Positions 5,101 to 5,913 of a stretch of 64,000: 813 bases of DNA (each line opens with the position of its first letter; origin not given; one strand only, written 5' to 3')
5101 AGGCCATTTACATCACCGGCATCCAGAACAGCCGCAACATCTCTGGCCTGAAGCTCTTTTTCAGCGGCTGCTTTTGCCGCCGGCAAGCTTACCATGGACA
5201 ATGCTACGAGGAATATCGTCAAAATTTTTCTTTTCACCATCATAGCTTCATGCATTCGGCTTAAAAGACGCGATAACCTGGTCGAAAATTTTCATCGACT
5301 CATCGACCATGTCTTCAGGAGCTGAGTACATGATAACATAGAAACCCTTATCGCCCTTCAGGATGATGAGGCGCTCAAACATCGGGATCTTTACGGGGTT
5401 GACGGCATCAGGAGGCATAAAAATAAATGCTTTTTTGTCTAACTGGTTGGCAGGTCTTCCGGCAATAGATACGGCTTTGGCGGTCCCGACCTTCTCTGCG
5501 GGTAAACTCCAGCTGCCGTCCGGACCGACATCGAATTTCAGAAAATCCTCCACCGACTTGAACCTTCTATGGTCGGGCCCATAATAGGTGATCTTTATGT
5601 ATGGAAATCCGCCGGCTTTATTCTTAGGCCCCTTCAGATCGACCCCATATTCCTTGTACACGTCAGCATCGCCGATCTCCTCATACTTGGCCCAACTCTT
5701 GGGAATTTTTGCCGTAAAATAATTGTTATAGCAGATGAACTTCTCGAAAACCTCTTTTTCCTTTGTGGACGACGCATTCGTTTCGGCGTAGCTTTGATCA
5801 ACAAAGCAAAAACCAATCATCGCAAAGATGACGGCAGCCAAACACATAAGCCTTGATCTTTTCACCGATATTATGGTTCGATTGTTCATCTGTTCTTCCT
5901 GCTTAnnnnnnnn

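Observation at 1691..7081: Accessory cassette of five secreted proteins (ankyrin-repeat and a private ~150-aa domain family) with mosaic near-identical DNA segments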

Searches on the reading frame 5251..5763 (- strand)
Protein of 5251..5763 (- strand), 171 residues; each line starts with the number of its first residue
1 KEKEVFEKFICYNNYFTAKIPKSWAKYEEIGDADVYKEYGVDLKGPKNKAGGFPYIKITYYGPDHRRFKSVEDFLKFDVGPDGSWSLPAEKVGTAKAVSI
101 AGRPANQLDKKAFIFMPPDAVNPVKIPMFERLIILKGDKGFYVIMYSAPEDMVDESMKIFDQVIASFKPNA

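Call 23: predict_structure(alignment_id=A2)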
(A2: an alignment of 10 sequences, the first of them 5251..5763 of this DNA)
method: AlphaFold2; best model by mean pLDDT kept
length: 171 residues; sequences in the alignment: 10
mean_pLDDT: 87.1   pTM: 0.84
mean pLDDT of the five models: 87.1, 85.1, 83.3, 82.6, 77.3
residues with pLDDT >= 90: 86; 70-90: 72; 50-70: 13; < 50: 0
segments of 3 or more residues with pLDDT < 50: none
pLDDT, mean of each block of 10 residues (from residue 1): 83 91 90 83 93 94 88 78 61 87 90 84 89 91 95 93 94 63
secondary structure, 60 per line:
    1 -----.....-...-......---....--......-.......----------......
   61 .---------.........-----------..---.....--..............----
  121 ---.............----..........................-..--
elements in order: E6-10 E16-21 E25-28 H31-36 E38-44 E55-61 H71-79 E96-100 E103-116 E124-136 E141-149 H150-166
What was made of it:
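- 5248..5889 (-): Gene 2 (213 aa): signal peptide plus one PsbP-like 'D' domain (D3, 5251-5763). The AF2 model has pLDDT 87 (call 23).
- On PsbP/Mog1-like fold superfamily: The model has pLDDT 87 (call 23).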

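Call 27: search_protein_representatives(alignment_id=A2)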
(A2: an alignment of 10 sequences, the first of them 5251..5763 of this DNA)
Query: 10 sequences, 194 profile positions. Proteins with E-value up to 0.001 (for the whole library): 396; up to 1e-10: 257; up to 1e-30: 62. The best 150 are listed.
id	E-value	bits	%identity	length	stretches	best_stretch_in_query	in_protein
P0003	3.9e-89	313.8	-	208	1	1-194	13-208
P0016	9.6e-61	221.1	-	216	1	14-193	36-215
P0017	2.6e-58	213.2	-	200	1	14-193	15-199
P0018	3.9e-54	199.6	-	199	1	3-194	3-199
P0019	7.5e-52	192.1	-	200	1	6-193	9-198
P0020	7.1e-48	179.2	-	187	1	12-193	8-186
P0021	7.4e-48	179.1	-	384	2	26-193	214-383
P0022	9.8e-48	178.7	-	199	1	21-193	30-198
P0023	9.8e-48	178.7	-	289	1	28-192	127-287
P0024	1.4e-47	178.2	-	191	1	20-193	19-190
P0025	5.5e-46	173.0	-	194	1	5-192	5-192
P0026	1.9e-45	171.3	-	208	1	5-193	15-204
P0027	4.6e-44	166.7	-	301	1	5-193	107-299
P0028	1.7e-43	164.9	-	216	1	4-193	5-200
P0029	1.3e-42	162.0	-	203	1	13-192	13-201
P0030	4.2e-42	160.3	-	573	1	25-192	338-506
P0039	9.4e-40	152.7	-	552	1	35-193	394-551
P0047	8.1e-38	146.3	-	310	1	23-191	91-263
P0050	2.0e-36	141.8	-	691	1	32-193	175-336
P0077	1.4e-30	122.7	-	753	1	5-191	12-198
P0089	1.5e-29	119.4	-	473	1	22-193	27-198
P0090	2.0e-29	118.9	-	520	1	19-192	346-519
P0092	1.8e-28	115.9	-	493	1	36-194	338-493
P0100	1.0e-27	113.4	-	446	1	36-193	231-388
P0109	6.3e-27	110.8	-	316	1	35-191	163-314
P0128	3.7e-25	105.0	-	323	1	29-192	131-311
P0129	5.5e-25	104.5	-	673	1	28-187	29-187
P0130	6.1e-25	104.3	-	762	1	22-190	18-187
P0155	1.5e-22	96.6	-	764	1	29-191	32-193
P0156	1.7e-22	96.4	-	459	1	31-190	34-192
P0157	2.0e-22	96.1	-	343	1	33-193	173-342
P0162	1.1e-21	93.7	-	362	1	27-193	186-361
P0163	1.4e-21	93.4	-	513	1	8-193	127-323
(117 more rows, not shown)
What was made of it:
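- Checked: An exhaustive HMM search found 396 cluster representatives at E<=1e-3 and 257 at E<=1e-10 (call 27).
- Family size is 396 representatives (call 27).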

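Call 28: search_protein_families(library=pfam, proteins=[P0030, P0039, P0050, P0077, P0089, P0090, P0092, P0100, P0129, P0130], max_evalue=0.001)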
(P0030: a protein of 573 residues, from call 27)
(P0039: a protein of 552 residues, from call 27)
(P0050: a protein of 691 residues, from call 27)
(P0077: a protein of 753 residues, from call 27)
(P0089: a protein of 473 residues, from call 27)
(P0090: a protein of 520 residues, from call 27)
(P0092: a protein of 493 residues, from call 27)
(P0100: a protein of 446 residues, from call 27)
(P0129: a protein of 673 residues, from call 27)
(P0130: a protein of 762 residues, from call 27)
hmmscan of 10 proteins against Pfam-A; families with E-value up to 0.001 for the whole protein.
P0030 (573 aa): 2 families
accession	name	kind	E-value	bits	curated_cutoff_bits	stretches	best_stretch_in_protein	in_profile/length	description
PF00014.29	Kunitz_BPTI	-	2.5e-13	50.4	21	1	518-568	1-52/53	Kunitz/Bovine pancreatic trypsin inhibitor domain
PF10092.14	DUF2330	-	7.2e-08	32.4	24.7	1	25-209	8-200/279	Uncharacterized protein conserved in bacteria (DUF2330)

P0039 (552 aa): 57 families (the best 25 are shown)
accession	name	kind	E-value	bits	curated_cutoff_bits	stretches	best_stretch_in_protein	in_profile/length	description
PF25174.1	Beta-prop_THOC3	-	3.8e-113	377.5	305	5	22-129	159-264/272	THOC3 beta-propeller domain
PF00400.38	WD40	-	3.4e-86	280.5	27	7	68-105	1-38/39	WD domain, G-beta repeat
PF25175.1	Beta-prop_WDR5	-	2.7e-73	247.3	250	2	122-316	13-207/296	WDR5 beta-propeller domain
PF25173.1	Beta-prop_WDR3_1st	-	2.8e-72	242.7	154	2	140-316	8-183/184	WDR3 first beta-propeller domain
PF24814.1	WD40_Prp19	-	1.9e-61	208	320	2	18-202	33-218/281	Prp19 WD40 domain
PF24817.1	WD40_WDHD1_1st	-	4.2e-59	200.6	109.9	6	206-284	88-166/291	WDHD1 first WD40 domain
PF25172.1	Beta-prop_WDR3_2nd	-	7.1e-49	167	140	3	122-235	2-111/293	WDR3 second beta-propeller domain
PF24807.1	WD40_CDC20-Fz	-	3.4e-48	164.9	200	4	122-283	54-217/292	CDC20/Fizzy WD40 domain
PF25391.1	WD40_Gbeta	-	3.7e-47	161.4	150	3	197-315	137-253/340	G protein beta WD-40 repeat protein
PF25168.1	Beta-prop_WDR36-Utp21_2nd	-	4.2e-46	158.2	84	3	224-331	218-325/335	WDR36/Utp21 second beta-propeller domain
PF23414.1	Beta-prop_EML_2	-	6.3e-44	150.8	90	3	178-315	15-151/266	Echinoderm microtubule-associated protein second beta-propeller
PF24805.1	EIF3I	-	4.1e-42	144.9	200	3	210-323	16-127/324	EIF3I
PF24105.1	Beta-prop_CAF1B_HIR1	-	4e-40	138.4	80.5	2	205-315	71-199/383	CAF1B/HIR1 beta-propeller domain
PF24782.2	WD40_MABP1-WDR62_2nd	-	4.2e-39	134.9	290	3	208-315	229-339/341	MABP1/WDR62 second WD40 domain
PF25171.1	Beta-prop_WDR36-Utp21_1st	-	4.4e-36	125.1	80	4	179-316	126-264/266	WDR36/Utp21 first beta-propeller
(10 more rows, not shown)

P0050 (691 aa): 1 family
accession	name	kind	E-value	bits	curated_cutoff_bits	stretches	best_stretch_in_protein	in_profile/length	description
PF09394.16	Inhibitor_I42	-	8.5e-08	32.8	27.2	1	595-684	7-90/91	Chagasin family peptidase inhibitor I42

P0077 (753 aa): 1 family
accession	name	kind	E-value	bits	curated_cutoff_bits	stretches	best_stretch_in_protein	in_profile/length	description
PF00873.25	ACR_tran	-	5.2e-43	147.4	28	3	205-374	42-209/1021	AcrB/AcrD/AcrF family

P0089 (473 aa): 7 families
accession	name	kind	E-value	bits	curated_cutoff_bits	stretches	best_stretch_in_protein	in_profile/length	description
PF12796.13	Ank_2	-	5.3e-67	222.9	27.3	4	379-463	1-80/90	Ankyrin repeats (3 copies)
PF00023.36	Ank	-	1e-56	186.1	21.1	6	409-441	1-33/33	Ankyrin repeat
PF13637.12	Ank_4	-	1.5e-51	171.6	22.7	6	347-395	2-50/50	Ankyrin repeats (many copies)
PF13606.12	Ank_3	-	2.7e-46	149.9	22.3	4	342-370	2-30/30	Ankyrin repeat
PF13857.12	Ank_5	-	2e-41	140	27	6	261-314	1-54/56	Ankyrin repeats (many copies)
PF24521.3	Ank_KRIT1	-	3.8e-09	36.9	80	1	376-455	47-130/149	KRIT1 ankyrin-repeats domain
PF23745.1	ANK_LRRK2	-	2.6e-08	34.2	27.5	0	312-397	34-115/130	LRRK2 ANK repeat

P0090 (520 aa): 8 families
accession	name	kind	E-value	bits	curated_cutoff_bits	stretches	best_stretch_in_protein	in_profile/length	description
PF12796.13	Ank_2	-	2.8e-87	287.9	27.3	5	225-318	1-90/90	Ankyrin repeats (3 copies)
PF00023.36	Ank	-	2e-77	251.1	21.1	6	62-94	1-33/33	Ankyrin repeat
PF13637.12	Ank_4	-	3.4e-62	205.4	22.7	7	67-116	1-50/50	Ankyrin repeats (many copies)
PF13606.12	Ank_3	-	1.9e-45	147.4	22.3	4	62-91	1-30/30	Ankyrin repeat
PF13857.12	Ank_5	-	2.2e-41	139.8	27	5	152-202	5-56/56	Ankyrin repeats (many copies)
PF23745.1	ANK_LRRK2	-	1.7e-14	54.2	27.5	0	291-357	34-100/130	LRRK2 ANK repeat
PF24521.3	Ank_KRIT1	-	6.2e-11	42.7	80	1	221-343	18-143/149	KRIT1 ankyrin-repeats domain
PF06563.17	DUF1125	-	1.8e-05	25.6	28.3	0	308-328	10-30/66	Protein of unknown function (DUF1125)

P0092 (493 aa): 1 family
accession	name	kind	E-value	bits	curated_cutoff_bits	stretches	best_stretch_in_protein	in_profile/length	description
PF10092.14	DUF2330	-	1.3e-06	28.2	24.7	1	27-210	8-199/279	Uncharacterized protein conserved in bacteria (DUF2330)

P0100 (446 aa): 0 families

P0129 (673 aa): 1 family
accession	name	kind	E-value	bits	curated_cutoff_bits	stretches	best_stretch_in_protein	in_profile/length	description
PF00873.25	ACR_tran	-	3.9e-43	147.8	28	2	198-471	42-317/1021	AcrB/AcrD/AcrF family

P0130 (762 aa): 1 family
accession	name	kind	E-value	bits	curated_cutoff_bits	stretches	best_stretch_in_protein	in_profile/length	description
PF00873.25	ACR_tran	-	4.2e-47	160.9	28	2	193-471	40-317/1021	AcrB/AcrD/AcrF family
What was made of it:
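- D domains are fused to peptidase inhibitors elsewhere (call 28).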

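Call 29: fold_search(model_id=the predicted structure, library=pdb)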
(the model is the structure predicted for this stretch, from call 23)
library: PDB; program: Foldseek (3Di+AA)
matches with E <= 10: 1380; with E <= 0.001: 30
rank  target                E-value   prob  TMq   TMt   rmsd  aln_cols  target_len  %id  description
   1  8z9d_P                3.1e-06  1.00  0.58  0.54   6.0       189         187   12  cryo-EM structure of PSII-LHCII megacomplex from spinach (released 2024-11-13)
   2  9grx_0                3.8e-06  1.00  0.62  0.67   5.1       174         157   11  NDH-PSI-LHCI supercomplex from S. oleracea (released 2025-02-12)
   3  4rth_B                7.0e-06  1.00  0.55  0.56   5.9       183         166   11  The crystal structure of PsbP from Zea mays (released 2015-03-11)
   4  4rth_A                7.0e-06  1.00  0.55  0.56   6.3       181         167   13  The crystal structure of PsbP from Zea mays (released 2015-03-11)
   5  2xb3                  7.8e-06  1.00  0.60  0.65   4.9       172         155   12  The Structure of Cyanobacterial PsbP (released 2010-08-25)
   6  4rti                  1.1e-05  1.00  0.58  0.57   6.0       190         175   12  The crystal structure of PsbP from Spinacia oleracea (released 2015-03-11)
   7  2vu4                  1.5e-05  1.00  0.57  0.64   5.4       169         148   13  Structure of PsbP protein from Spinacia oleracea at 1.98 A resolution (released 2009-07-21)
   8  5xnl_P                2.0e-05  1.00  0.60  0.56   6.0       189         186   11  Structure of stacked C2S2M2-type PSII-LHCII supercomplex from Pisum sativum (released 2017-09-20)
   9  9i4t_P                2.9e-05  1.00  0.54  0.54   6.1       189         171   13  Photosystem II from Arabidopsis thaliana (released 2026-03-25)
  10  2lnj_MODEL_1_A        4.4e-05  1.00  0.56  0.56   6.0       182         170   13  Solution Structure of Cyanobacterial PsbP (CyanoP) from Synechocystis sp. PCC 6803 (released 2012-06-06)
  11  1v2b_B                4.7e-05  1.00  0.52  0.58   5.8       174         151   15  Crystal Structure of PsbP Protein in the Oxygen-Evolving Complex of Photosystem II from Higher Plants (released 2004-05-18)
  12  3jcu_P                6.5e-05  1.00  0.57  0.57   6.1       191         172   11  Cryo-EM structure of spinach PSII-LHCII supercomplex at 3.2 Angstrom resolution (released 2016-05-25)
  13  3lyd_B                9.0e-05  1.00  0.54  0.57   4.9       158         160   13  Crystal structure of Putative uncharacterized protein from Jonesia denitrificans (released 2010-03-09)
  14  6kac_P                9.5e-05  1.00  0.55  0.51   6.3       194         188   10  Cryo-EM structure of the C2S2-type PSII-LHCII supercomplex from Chlamydomonas reihardtii (released 2019-10-23)
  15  1v2b_A                1.0e-04  1.00  0.53  0.59   5.4       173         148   14  Crystal Structure of PsbP Protein in the Oxygen-Evolving Complex of Photosystem II from Higher Plants (released 2004-05-18)
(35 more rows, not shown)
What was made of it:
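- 5248..5889 (-): Foldseek finds PsbP/CyanoP at E 3e-6 and TM 0.55-0.62, plus DcrB, Tsi3, EagT6 and Mog1 (call 29).
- On PsbP/Mog1-like fold superfamily: There are 30 PDB hits at E<=1e-3, all of this fold, with the top hit at E 3e-6 and TM up to 0.62 (call 29).
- Closest known: PsbP / Mog1-like fold superfamily. Same: The D domain model superposes on PsbP, CyanoP and PPL proteins (Foldseek prob 1.0, TM 0.55-0.62), and on DcrB, Tsi3, EagT6/SciW, Mog1 and LpqN (call 29).
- Foldseek finds PsbP, CyanoP and PPL (E 3e-6), plus DcrB, Tsi3, EagT6/SciW, Mog1 and LpqN (call 29). The PsbP-fold hits include Tsi3, a periplasmic immunity protein, and Eag chaperones (call 29).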

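Call 58: find_related_loci(query=A2, collection=metagenome_contigs, flank=10000)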
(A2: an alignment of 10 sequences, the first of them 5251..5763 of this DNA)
Query A2 (171 aa) in metagenome_contigs; peptide patterns used: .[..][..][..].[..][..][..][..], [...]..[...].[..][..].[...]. (x = any residue, [..] = any of these).
227 stretches matched a pattern; 3 encode a relative of the query (tblastn E <= 1e-3); 3 distinct loci.
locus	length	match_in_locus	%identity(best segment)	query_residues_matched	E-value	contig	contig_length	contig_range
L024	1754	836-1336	51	5-170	2e-62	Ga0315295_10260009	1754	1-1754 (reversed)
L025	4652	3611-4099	35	6-170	8e-36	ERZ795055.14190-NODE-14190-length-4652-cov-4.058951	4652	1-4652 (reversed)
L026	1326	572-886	42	66-170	7e-27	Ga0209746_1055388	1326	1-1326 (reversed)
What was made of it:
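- Tried and rejected: The metagenome scan with the D alignment returned only 3 short loci (call 58).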

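Call 64: search_protein_families(library=pfam, proteins=[P0155, P0156, P0163, P0162, P0157, P0128, P0109, P0047, P0027, P0023], max_evalue=0.01)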
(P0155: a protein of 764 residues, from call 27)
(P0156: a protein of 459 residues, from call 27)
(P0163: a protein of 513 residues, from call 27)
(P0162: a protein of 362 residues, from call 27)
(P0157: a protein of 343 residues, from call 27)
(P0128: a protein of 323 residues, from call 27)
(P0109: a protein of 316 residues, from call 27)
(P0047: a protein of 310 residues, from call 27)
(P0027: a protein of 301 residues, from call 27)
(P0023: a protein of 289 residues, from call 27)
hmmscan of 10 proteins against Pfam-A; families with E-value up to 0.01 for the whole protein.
P0155 (764 aa): 1 family
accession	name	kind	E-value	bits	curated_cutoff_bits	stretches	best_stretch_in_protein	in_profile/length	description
PF00873.25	ACR_tran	-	1e-45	156.3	28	2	200-470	42-317/1021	AcrB/AcrD/AcrF family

P0156 (459 aa): 1 family
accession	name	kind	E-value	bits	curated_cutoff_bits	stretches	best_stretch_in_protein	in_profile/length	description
PF00873.25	ACR_tran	-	4.1e-32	111.3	28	1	199-458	41-300/1021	AcrB/AcrD/AcrF family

P0163 (513 aa): 0 families

P0162 (362 aa): 0 families

P0157 (343 aa): 0 families

P0128 (323 aa): 9 families
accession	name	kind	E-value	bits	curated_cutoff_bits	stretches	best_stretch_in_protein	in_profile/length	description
PF24814.1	WD40_Prp19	-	5.2e-08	32.7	320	1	32-101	146-210/281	Prp19 WD40 domain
PF25173.1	Beta-prop_WDR3_1st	-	9.7e-07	29.1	154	1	37-100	88-145/184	WDR3 first beta-propeller domain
PF25175.1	Beta-prop_WDR5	-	1.9e-06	27.8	250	1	25-99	56-125/296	WDR5 beta-propeller domain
PF25174.1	Beta-prop_THOC3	-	1.2e-05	24.9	305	1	35-102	16-247/272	THOC3 beta-propeller domain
PF24817.1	WD40_WDHD1_1st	-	3.7e-05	23.5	109.9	1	25-103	90-163/291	WDHD1 first WD40 domain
PF25171.1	Beta-prop_WDR36-Utp21_1st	-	0.00041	20.3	80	1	38-101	168-226/266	WDR36/Utp21 first beta-propeller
PF00400.38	WD40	-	0.001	20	27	0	53-96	2-39/39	WD domain, G-beta repeat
PF23414.1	Beta-prop_EML_2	-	0.0081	16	90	0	25-103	85-159/266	Echinoderm microtubule-associated protein second beta-propeller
PF24807.1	WD40_CDC20-Fz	-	0.0084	15.9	200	0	37-98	68-121/292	CDC20/Fizzy WD40 domain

P0109 (316 aa): 0 families

P0047 (310 aa): 0 families

P0027 (301 aa): 1 family
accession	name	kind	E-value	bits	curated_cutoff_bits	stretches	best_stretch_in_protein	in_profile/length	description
PF01789.22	PsbP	-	0.0003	21.3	23.5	0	260-297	118-154/155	PsbP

P0023 (289 aa): 12 families
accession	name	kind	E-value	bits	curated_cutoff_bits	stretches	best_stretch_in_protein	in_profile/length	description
PF13371.12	TPR_9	-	4.1e-10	40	35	1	44-112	5-73/73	Tetratricopeptide repeat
PF13414.12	TPR_11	-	3.2e-08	33.6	26.8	1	49-80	9-40/42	TPR repeat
PF07719.23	TPR_2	-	4.5e-08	33.1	27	1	68-100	1-33/34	Tetratricopeptide repeat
PF00515.34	TPR_1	-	1.6e-07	31.3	27.8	1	68-100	1-33/34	Tetratricopeptide repeat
PF13181.12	TPR_8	-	1.5e-06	28.3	25.7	1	69-100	2-33/34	Tetratricopeptide repeat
PF14559.12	TPR_19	-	1.1e-05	26.1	25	1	48-111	5-65/68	Tetratricopeptide repeat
PF13432.12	TPR_16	-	1.6e-05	25.7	32.7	1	49-101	12-64/65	Tetratricopeptide repeat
PF13424.12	TPR_12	-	9.3e-05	23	30.1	1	48-98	17-75/77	Tetratricopeptide repeat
PF13428.12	TPR_14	-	0.00019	22.2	23.5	0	44-75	11-42/44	Tetratricopeptide repeat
PF13431.12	TPR_17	-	0.0016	19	24.4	1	57-88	2-33/34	Tetratricopeptide repeat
PF13174.12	TPR_6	-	0.0018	19.2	26.3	0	69-100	1-32/33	Tetratricopeptide repeat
PF14561.12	TPR_20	-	0.003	18.3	25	1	53-124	7-78/90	Tetratricopeptide repeat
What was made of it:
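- On Pfam PsbP family (PF01789): The best family member, P0027, scores 21.3 bits, below the 23.5 cut-off (call 64).
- Closest known: PsbP / Mog1-like fold superfamily. Different: One family member, P0027, reaches E 3e-4 (call 64).
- Fusions elsewhere are to ANK, WD40, TPR, DUF2330+Kunitz and chagasin I42 (calls 28, 64).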

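Call 86: find_related_loci(query=A2, collection=viral_contigs, flank=5000)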
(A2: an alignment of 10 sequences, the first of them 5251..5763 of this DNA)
Query A2 (171 aa) in viral_contigs; peptide patterns used: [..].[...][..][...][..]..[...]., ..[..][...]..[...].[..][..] (x = any residue, [..] = any of these).
18 stretches matched a pattern, but none encodes a relative of the query by tblastn (E <= 1e-3).
